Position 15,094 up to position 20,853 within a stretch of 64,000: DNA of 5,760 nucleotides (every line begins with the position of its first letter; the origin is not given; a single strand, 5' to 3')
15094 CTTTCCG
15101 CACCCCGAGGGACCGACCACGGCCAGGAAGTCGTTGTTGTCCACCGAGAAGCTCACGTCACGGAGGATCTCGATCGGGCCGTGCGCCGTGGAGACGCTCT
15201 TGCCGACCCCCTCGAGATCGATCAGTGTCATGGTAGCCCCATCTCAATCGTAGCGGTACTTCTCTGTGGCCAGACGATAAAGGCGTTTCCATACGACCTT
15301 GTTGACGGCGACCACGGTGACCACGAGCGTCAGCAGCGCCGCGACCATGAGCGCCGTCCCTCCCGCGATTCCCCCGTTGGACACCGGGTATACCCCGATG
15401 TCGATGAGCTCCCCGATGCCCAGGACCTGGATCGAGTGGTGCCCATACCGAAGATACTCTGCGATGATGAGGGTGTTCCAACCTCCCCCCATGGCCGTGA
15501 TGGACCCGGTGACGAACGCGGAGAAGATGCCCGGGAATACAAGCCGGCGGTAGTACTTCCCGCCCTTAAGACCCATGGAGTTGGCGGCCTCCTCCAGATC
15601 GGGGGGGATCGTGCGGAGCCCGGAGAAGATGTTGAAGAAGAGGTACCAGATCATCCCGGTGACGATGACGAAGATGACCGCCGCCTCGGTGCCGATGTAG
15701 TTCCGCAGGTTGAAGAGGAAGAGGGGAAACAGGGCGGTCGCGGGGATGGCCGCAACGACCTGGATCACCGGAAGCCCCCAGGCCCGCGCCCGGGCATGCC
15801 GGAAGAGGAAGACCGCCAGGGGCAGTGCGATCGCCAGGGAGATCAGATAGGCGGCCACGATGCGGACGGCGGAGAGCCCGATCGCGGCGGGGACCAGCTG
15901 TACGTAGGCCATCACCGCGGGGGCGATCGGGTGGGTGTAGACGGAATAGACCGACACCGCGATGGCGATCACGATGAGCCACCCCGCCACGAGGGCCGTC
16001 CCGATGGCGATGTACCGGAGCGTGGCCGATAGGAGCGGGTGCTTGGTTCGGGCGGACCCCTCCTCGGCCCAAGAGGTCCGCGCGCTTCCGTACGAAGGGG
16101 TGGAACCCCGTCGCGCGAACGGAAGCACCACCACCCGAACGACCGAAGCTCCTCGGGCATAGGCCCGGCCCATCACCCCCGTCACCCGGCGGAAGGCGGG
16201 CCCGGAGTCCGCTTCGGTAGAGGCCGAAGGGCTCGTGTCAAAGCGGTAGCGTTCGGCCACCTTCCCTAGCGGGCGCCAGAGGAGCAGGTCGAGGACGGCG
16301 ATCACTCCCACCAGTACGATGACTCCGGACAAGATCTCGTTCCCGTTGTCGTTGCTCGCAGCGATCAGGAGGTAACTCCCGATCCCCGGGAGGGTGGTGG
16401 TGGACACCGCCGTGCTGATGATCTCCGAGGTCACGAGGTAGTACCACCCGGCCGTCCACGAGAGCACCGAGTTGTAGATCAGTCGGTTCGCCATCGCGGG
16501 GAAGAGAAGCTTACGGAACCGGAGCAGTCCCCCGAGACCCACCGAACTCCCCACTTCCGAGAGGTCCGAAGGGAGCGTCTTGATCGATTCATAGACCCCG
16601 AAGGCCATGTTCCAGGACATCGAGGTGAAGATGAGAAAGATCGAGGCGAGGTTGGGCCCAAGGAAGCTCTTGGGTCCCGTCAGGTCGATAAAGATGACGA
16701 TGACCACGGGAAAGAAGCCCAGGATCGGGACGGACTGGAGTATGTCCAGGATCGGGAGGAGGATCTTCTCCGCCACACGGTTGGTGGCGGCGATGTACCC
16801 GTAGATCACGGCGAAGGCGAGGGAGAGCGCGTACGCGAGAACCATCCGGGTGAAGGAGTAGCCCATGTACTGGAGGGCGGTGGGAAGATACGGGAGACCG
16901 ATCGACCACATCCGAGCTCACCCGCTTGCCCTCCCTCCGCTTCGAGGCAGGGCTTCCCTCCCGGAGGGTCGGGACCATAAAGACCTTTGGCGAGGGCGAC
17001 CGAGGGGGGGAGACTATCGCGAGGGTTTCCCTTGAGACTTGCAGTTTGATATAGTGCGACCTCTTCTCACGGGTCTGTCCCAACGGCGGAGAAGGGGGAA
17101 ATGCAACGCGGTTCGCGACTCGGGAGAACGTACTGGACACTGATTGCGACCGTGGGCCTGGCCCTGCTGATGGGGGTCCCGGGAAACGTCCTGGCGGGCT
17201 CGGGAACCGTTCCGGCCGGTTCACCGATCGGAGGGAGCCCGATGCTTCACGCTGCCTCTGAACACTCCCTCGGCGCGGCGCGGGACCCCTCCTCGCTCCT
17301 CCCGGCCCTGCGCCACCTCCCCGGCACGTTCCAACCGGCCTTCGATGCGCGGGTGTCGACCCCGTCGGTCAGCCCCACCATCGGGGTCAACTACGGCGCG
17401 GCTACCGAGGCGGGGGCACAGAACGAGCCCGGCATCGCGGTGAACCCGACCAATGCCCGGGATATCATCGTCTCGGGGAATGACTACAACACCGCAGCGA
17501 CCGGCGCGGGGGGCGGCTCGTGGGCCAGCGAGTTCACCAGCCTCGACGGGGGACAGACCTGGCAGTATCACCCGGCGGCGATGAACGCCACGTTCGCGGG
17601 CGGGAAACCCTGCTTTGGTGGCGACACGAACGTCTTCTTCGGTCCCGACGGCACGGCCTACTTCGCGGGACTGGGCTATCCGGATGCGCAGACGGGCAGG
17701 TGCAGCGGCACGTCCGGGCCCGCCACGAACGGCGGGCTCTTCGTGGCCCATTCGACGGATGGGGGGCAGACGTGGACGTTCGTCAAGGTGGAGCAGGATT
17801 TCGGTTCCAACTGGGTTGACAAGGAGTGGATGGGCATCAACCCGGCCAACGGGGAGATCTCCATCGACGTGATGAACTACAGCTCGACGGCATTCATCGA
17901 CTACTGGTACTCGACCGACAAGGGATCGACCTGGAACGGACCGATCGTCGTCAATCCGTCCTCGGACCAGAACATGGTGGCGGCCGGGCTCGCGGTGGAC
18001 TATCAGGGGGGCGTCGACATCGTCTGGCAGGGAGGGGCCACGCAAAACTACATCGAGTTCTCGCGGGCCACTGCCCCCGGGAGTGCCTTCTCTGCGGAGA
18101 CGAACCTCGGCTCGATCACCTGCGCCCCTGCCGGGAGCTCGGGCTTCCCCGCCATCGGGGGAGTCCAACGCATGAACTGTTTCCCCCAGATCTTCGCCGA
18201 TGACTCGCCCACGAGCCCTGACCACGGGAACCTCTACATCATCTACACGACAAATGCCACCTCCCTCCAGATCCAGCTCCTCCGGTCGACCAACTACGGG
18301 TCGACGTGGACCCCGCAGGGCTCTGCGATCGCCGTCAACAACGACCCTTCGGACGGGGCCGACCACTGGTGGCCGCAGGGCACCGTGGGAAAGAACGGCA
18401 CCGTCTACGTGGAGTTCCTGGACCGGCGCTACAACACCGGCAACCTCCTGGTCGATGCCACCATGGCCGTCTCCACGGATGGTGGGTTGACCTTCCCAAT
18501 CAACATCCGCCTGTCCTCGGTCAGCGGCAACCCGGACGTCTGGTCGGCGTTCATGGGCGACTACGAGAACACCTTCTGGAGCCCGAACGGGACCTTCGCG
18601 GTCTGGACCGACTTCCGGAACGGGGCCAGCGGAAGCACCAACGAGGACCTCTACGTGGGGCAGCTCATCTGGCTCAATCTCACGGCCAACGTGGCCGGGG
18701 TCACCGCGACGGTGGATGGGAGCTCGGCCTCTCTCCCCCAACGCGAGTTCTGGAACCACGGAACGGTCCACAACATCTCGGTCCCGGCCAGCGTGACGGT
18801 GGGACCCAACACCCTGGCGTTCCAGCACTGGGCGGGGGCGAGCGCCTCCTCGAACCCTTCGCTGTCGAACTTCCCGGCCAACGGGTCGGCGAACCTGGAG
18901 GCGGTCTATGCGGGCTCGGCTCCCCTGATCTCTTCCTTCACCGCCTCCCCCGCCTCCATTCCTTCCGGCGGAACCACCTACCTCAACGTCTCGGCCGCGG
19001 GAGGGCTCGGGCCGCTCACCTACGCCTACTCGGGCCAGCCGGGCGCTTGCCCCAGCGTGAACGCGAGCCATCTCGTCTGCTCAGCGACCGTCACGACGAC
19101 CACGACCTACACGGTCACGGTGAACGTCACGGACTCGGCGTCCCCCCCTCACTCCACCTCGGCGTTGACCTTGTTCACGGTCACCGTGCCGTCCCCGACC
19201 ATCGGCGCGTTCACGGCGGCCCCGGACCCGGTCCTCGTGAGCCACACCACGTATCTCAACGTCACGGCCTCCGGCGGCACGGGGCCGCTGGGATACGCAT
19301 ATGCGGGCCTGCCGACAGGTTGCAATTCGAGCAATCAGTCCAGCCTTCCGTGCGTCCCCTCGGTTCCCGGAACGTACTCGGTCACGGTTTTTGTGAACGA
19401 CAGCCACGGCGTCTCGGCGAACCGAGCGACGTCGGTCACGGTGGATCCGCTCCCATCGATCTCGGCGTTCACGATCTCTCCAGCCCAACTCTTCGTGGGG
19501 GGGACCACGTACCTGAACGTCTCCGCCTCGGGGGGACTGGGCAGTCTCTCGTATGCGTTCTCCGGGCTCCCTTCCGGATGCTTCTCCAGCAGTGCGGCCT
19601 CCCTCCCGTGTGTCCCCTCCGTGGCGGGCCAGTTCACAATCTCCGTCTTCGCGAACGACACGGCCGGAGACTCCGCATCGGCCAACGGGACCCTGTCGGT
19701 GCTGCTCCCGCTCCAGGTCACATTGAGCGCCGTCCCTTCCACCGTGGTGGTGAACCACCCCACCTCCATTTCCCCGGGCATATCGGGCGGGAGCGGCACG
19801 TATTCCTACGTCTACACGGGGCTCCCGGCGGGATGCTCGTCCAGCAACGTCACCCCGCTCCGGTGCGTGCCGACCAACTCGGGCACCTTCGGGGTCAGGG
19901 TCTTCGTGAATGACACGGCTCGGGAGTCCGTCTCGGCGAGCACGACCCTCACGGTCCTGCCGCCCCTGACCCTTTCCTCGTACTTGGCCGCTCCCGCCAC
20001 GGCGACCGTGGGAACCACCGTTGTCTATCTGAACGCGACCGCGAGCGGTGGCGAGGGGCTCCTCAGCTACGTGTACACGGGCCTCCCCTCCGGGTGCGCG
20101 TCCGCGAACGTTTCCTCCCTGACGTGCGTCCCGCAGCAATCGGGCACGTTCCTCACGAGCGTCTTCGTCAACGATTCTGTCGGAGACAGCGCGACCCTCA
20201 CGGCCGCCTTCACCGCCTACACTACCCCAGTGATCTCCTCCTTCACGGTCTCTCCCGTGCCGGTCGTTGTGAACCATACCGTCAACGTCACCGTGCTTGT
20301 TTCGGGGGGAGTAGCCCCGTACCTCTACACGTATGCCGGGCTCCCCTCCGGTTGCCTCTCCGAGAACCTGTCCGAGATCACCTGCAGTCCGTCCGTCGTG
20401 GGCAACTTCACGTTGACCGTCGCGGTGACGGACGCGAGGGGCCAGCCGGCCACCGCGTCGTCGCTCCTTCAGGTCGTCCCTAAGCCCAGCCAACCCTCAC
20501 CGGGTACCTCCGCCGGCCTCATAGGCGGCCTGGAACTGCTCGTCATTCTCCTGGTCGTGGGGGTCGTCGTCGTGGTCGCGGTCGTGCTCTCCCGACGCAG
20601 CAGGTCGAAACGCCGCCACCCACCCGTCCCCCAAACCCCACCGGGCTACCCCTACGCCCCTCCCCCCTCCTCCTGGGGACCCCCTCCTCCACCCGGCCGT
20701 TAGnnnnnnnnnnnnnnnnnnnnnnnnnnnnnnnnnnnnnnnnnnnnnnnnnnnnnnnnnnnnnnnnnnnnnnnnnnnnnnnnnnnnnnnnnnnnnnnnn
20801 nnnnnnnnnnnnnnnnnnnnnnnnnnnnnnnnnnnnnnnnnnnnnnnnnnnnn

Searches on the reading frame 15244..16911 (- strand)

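Call 29: search_protein_families(library=ncbifam, proteins=[window:15244-16911:-], max_evalue=0.00001)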
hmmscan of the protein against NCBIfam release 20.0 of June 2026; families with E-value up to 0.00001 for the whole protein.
window:15244-16911:- (555 aa): 3 families
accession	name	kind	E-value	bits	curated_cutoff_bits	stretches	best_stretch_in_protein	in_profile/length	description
NF040733.1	ABC_perm_U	equivalog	1.2e-19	70.9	295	2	343-487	57-198/251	ABC transporter permease subunit SaoP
TIGR01183.1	ntrB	equivalog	1.2e-18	67.5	209.05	2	346-490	21-162/202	nitrate ABC transporter permease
NF008470.0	PRK11365.1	equivalog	5e-17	62.2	347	2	345-487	63-202/263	aliphatic sulfonate ABC transporter permease SsuC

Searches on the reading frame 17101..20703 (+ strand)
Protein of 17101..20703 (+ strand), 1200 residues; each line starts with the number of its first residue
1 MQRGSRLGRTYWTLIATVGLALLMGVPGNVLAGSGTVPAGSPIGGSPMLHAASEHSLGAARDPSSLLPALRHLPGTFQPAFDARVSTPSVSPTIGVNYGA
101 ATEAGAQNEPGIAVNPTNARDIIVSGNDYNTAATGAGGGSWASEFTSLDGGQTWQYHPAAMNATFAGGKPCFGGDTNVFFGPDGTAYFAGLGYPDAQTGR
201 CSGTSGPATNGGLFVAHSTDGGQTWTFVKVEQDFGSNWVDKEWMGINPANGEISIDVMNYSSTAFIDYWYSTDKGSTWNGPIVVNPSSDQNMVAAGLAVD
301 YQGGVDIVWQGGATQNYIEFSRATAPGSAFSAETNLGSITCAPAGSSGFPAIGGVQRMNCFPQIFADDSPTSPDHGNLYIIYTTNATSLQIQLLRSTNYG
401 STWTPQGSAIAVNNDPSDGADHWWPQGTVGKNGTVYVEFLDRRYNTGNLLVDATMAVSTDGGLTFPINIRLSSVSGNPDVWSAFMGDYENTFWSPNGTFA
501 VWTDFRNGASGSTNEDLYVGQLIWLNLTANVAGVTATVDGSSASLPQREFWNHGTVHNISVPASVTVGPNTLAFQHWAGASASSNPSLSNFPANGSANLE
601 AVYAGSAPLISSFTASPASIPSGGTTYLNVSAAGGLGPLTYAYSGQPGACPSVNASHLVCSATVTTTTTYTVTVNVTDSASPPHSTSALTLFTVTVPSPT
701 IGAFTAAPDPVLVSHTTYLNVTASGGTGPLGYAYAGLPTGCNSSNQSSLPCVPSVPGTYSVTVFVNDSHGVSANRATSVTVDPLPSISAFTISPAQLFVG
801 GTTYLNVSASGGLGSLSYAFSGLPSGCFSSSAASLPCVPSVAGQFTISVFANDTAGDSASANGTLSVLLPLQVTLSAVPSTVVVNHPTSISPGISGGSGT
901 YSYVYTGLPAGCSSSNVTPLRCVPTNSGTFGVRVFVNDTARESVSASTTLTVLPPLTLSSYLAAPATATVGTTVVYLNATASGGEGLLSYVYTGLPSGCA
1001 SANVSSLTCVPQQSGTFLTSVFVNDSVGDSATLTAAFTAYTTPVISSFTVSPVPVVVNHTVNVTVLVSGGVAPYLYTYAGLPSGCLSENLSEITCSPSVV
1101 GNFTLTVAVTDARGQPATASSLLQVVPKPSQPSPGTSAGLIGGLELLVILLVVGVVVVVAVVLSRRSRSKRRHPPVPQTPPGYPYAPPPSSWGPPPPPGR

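Call 43: search_protein_families(library=pfam, proteins=[window:17101-20703:+], max_evalue=0.01)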
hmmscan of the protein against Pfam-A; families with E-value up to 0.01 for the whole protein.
window:17101-20703:+ (1200 aa): 2 families
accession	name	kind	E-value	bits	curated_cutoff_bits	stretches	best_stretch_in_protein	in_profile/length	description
PF00801.26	PKD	-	8.2e-05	23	23.5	1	1048-1117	4-73/80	PKD domain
PF20087.4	DUF6479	-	0.0032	18.3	25.4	1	1138-1186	15-63/120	Family of unknown function (DUF6479)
